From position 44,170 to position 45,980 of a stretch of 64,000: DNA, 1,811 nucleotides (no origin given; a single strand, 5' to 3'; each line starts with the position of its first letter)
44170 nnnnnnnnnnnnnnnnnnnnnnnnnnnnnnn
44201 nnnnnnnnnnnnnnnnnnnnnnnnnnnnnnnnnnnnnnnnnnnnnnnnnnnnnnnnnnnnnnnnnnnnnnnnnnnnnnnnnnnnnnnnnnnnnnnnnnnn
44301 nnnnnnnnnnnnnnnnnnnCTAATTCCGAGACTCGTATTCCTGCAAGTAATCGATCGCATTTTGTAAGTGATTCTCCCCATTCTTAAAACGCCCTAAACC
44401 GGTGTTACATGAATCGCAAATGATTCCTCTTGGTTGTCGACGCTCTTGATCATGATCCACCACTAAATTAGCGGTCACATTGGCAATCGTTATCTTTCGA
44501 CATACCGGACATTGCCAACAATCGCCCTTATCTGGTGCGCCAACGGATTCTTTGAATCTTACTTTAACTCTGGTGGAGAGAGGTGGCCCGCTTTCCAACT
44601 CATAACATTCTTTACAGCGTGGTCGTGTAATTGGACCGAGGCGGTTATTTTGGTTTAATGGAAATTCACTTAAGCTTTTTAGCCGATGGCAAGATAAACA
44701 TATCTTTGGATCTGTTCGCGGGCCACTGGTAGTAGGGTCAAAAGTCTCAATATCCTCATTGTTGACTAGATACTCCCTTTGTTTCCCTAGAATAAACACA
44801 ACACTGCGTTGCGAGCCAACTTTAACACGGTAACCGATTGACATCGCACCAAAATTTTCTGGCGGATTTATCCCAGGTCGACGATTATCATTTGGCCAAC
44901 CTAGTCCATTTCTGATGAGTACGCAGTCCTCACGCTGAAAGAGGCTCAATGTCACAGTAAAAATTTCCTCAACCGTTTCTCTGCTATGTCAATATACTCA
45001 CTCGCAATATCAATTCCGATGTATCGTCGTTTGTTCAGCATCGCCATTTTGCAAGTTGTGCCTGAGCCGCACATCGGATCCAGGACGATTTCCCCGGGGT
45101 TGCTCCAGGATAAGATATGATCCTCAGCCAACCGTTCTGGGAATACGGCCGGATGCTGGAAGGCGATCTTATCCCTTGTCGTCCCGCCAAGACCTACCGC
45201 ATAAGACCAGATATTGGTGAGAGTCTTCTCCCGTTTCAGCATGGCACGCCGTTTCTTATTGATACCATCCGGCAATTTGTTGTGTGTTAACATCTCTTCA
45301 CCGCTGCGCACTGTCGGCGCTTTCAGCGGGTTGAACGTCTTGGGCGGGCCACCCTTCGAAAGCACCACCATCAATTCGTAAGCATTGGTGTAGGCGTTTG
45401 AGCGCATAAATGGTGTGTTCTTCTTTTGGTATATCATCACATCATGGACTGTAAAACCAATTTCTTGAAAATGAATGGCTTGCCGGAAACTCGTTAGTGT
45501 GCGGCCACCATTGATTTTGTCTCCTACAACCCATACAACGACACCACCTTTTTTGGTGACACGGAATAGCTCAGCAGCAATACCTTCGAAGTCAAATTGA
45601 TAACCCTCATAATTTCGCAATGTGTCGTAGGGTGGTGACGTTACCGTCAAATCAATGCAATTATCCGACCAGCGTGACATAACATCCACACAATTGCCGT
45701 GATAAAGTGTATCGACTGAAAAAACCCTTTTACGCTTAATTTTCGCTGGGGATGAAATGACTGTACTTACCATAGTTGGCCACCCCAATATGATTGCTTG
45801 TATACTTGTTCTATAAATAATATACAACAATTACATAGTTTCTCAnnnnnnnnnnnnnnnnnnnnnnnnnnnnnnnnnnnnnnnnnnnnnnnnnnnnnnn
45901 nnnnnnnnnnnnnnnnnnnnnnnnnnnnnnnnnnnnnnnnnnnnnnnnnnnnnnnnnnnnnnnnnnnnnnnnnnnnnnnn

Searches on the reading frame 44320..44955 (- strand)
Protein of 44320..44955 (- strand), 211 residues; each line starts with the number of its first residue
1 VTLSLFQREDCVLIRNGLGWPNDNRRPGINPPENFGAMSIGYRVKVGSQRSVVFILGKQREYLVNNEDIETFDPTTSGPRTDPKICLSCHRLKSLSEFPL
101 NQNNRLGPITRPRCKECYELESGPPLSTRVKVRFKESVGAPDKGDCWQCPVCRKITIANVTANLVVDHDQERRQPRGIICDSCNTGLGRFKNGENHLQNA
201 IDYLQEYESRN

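Call 63: search_protein_families(library=pfam, proteins=[window:44320-44955:-], max_evalue=0.001)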
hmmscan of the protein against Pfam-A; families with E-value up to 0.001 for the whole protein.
window:44320-44955:- (211 aa): 2 families
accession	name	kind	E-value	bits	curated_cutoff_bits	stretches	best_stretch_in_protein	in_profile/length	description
PF02945.21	Endonuclease_7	-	3.7e-13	49.6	23.6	1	148-205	25-81/82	Recombination endonuclease VII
PF18275.7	His_Me_b4a2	-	3.4e-06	27.4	25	1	81-117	9-46/52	His-Me finger endonuclease beta4-alpha2 domain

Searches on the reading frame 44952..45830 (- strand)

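Call 63: search_protein_families(library=pfam, proteins=[window:44952-45830:-], max_evalue=0.001)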
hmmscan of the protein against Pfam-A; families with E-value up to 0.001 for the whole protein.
window:44952-45830:- (292 aa): 5 families
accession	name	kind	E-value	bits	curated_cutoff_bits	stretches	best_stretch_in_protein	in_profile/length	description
PF01555.25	N6_N4_Mtase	-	5.9e-46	157.6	26.7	1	59-285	1-221/221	DNA methylase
PF13847.12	Methyltransf_31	-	1.1e-06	28.9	27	0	245-289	3-50/145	Methyltransferase domain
PF13649.12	Methyltransf_25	-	0.00011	23.2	27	0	249-288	1-42/97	Methyltransferase domain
PF08241.18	Methyltransf_11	-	0.00026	22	21.2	0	250-289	1-40/95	Methyltransferase domain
PF01170.24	UPF0020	-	0.00029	21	22.3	0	223-259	5-42/197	RMKL-like, methyltransferase domain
